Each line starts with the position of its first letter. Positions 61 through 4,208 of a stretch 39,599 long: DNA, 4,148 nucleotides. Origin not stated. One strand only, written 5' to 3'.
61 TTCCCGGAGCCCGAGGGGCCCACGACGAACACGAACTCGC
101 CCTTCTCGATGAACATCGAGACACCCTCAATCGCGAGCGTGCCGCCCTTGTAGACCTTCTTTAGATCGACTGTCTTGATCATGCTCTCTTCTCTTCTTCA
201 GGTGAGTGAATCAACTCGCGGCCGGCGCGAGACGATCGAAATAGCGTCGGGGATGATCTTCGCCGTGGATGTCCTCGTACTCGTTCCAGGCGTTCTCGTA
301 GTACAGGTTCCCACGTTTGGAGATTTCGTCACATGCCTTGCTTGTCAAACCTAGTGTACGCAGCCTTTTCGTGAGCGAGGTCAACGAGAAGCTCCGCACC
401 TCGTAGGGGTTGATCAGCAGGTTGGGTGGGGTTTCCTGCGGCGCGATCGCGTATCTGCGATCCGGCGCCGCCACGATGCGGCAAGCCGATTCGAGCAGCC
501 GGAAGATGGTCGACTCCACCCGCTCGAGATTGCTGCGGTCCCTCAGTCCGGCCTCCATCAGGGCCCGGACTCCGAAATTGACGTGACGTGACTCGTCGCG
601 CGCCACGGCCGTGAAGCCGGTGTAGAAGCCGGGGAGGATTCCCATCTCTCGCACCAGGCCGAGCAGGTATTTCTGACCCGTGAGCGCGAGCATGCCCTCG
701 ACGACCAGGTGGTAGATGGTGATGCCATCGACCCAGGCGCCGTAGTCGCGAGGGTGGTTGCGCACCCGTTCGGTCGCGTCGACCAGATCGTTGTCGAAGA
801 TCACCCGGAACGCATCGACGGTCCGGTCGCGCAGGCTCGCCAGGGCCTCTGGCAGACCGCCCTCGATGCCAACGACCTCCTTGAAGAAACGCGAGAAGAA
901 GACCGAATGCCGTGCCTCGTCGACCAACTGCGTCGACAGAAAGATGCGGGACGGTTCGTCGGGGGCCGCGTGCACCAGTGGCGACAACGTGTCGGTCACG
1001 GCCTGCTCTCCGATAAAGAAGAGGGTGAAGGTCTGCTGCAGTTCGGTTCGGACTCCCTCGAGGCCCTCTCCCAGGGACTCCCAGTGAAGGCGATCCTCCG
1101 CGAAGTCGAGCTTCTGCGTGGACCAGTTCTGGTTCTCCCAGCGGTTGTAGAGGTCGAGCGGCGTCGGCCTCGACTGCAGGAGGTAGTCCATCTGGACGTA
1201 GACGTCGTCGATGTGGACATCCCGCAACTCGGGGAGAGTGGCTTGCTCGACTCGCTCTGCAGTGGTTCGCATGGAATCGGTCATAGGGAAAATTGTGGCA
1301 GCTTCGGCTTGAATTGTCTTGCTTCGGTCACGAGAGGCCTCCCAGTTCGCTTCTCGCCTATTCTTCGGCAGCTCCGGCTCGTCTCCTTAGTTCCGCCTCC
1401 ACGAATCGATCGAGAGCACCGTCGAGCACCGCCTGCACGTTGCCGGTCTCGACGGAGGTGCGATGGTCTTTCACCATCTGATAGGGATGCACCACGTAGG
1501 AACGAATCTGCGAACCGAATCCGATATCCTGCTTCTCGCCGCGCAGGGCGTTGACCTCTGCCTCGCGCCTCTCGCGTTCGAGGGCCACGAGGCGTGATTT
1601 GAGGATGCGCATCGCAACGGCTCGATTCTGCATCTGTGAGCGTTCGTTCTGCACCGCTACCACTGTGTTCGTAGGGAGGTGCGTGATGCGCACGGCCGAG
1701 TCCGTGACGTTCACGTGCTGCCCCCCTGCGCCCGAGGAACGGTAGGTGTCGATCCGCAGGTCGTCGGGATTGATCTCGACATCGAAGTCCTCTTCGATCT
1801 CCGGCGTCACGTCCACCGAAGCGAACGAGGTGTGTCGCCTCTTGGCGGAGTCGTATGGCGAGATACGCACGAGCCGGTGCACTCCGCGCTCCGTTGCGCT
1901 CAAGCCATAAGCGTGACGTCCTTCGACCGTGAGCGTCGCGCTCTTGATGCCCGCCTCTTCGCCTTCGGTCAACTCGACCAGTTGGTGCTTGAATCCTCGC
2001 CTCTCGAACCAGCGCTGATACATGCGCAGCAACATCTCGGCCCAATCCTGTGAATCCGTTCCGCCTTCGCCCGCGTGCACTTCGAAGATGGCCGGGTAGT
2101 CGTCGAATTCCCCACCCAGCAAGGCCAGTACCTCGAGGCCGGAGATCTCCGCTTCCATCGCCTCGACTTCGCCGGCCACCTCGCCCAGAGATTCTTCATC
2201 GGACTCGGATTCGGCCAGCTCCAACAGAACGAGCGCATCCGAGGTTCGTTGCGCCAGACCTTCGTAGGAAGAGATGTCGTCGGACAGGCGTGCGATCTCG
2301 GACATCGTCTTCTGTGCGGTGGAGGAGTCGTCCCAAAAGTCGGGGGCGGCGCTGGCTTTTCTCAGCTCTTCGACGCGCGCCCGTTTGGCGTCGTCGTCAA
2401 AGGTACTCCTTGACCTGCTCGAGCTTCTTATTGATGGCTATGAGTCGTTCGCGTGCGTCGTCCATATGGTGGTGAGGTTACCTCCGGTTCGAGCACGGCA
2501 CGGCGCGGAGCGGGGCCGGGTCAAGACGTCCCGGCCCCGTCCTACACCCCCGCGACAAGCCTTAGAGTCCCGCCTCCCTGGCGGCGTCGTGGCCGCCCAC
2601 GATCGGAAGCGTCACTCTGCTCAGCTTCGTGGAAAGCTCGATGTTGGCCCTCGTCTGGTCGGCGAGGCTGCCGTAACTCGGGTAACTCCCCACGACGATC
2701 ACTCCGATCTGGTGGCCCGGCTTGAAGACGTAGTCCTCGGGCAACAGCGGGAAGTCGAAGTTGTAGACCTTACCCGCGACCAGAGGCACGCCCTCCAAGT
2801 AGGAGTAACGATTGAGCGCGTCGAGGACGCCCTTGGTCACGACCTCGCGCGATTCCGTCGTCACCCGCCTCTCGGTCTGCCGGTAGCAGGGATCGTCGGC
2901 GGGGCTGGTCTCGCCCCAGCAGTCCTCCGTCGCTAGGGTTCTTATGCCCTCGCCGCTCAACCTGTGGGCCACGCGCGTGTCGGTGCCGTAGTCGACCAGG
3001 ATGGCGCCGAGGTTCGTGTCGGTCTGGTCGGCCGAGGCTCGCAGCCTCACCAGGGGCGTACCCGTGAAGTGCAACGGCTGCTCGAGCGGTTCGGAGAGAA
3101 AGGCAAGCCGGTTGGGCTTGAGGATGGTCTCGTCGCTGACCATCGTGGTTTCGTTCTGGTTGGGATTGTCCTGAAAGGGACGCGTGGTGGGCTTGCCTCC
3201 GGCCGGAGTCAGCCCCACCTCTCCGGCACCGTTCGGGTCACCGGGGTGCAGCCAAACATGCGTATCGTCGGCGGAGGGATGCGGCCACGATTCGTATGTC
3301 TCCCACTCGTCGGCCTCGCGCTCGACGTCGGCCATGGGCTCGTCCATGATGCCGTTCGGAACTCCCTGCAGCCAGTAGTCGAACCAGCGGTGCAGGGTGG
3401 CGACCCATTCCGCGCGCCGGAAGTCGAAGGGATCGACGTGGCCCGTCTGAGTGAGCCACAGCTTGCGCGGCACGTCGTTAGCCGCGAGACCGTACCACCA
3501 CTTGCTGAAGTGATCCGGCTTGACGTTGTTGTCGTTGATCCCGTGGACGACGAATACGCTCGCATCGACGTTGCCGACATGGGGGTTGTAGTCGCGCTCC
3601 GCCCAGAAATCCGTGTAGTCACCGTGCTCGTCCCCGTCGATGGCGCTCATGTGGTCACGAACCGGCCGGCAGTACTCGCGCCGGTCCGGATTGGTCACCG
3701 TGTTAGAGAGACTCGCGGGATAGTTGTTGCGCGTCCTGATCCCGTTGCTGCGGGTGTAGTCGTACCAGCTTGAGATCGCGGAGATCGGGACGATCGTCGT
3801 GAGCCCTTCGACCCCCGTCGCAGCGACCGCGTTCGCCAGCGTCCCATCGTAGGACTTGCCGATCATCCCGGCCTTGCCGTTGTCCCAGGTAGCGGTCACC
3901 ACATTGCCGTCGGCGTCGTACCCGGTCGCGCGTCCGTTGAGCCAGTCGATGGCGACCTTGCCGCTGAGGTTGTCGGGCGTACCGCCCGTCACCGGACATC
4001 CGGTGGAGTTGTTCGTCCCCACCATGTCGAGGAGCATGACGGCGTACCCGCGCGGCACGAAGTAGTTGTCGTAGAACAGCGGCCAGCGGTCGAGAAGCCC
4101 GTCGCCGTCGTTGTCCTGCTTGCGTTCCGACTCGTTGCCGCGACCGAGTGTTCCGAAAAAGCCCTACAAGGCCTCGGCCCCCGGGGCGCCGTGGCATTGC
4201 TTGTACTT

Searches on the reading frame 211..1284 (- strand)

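Call 22: search_protein_families(library=pfam, proteins=[window:211-1284:-], max_evalue=0.00001)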
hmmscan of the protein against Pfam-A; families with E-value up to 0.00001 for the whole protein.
window:211-1284:- (357 aa): 1 family
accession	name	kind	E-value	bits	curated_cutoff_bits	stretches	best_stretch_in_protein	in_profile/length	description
PF00268.27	Ribonuc_red_sm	-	7.8e-12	45.6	33.6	1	43-270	13-232/281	Ribonucleotide reductase, small chain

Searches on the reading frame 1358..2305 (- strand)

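Call 22: search_protein_families(library=pfam, proteins=[window:1358-2305:-], max_evalue=0.00001)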
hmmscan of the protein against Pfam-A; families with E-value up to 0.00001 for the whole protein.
window:1358-2305:- (315 aa): 2 families
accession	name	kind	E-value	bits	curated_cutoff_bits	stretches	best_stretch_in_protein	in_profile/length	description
PF03462.23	PCRF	-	3.3e-45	154.7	24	1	2-164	29-194/194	PCRF domain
PF00472.26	RF-1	-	1.7e-41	141.2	35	1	173-282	2-116/116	RF-1 domain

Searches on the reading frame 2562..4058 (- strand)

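Call 22: search_protein_families(library=pfam, proteins=[window:2562-4058:-], max_evalue=0.00001)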
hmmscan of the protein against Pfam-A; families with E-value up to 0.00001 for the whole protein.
window:2562-4058:- (498 aa): 3 families
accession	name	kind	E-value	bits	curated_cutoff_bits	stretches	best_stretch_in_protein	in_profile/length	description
PF02129.25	Peptidase_S15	-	2.1e-44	152.6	23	1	2-208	49-261/262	X-Pro dipeptidyl-peptidase (S15 family)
PF08530.16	PepX_C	-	3.3e-38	132.2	22.5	1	235-469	1-190/217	X-Pro dipeptidyl-peptidase C-terminal non-catalytic domain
PF00326.27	Peptidase_S9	-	4.8e-06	26.7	22.6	0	59-231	62-211/213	Prolyl oligopeptidase family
